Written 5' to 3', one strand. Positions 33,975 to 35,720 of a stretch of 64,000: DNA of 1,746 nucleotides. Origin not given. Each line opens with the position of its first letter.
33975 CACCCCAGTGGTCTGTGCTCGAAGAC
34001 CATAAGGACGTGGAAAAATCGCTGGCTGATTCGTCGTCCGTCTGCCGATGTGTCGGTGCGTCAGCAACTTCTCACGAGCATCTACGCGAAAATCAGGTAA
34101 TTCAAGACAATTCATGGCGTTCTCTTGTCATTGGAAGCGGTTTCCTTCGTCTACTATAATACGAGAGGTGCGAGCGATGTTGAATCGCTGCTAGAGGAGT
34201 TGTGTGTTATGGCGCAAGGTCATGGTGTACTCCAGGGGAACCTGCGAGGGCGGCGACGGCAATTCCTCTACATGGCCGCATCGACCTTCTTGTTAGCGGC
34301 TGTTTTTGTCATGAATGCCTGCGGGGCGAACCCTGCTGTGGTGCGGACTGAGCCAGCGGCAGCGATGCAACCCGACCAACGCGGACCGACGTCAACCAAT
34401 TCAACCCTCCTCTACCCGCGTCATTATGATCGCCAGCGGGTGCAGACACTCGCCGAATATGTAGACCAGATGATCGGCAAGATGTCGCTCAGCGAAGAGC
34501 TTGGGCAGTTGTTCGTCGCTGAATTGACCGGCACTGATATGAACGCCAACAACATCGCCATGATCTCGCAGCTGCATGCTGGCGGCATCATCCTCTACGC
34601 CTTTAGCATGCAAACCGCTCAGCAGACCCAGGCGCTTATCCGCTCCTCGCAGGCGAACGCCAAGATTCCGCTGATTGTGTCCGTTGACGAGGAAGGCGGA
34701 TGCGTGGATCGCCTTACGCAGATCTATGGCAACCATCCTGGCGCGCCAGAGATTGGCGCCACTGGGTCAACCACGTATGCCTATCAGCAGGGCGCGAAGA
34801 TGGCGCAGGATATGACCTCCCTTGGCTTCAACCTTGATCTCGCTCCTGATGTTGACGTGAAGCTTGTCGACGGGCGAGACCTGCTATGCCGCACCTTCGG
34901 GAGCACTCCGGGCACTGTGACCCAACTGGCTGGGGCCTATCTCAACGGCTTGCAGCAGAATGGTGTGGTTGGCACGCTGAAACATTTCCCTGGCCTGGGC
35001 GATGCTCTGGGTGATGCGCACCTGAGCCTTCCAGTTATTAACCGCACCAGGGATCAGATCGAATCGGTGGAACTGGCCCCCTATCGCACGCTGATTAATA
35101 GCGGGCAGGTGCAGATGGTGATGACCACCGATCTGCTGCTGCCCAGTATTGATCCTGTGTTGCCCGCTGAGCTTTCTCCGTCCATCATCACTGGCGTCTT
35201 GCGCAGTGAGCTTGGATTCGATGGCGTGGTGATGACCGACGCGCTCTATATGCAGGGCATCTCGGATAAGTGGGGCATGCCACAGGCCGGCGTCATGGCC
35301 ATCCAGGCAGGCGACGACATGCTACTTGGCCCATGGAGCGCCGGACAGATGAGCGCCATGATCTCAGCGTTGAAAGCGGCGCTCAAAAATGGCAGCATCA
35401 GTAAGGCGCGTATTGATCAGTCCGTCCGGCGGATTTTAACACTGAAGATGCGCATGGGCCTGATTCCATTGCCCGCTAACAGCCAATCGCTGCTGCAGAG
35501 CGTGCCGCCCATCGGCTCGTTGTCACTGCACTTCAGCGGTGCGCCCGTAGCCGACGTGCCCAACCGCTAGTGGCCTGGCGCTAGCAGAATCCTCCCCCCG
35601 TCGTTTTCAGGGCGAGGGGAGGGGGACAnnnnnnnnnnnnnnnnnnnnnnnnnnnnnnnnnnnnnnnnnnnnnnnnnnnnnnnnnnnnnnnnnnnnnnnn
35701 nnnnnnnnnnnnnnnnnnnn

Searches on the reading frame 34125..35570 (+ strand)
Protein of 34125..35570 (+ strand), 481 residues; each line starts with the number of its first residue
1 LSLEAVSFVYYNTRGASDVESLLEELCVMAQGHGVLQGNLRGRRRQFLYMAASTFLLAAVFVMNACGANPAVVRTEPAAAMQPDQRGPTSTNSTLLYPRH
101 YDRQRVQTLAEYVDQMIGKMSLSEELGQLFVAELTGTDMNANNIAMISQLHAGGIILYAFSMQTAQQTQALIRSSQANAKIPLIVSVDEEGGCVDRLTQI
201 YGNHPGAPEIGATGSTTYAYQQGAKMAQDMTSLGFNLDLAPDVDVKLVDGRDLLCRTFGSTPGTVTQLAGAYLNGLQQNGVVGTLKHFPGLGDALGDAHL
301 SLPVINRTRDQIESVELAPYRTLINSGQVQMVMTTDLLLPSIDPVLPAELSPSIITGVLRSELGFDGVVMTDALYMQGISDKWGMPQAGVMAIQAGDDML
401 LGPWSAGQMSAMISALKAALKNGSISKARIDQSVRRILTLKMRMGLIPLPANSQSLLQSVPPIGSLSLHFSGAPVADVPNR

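Call 5: search_protein_families(library=pfam, proteins=[window:34125-35570:+], max_evalue=0.01)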
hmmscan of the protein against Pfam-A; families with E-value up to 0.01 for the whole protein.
window:34125-35570:+ (481 aa): 1 family
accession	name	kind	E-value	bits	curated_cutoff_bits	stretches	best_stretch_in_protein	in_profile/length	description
PF00933.27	Glyco_hydro_3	-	2.3e-77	261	27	1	122-440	2-316/316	Glycosyl hydrolase family 3 N terminal domain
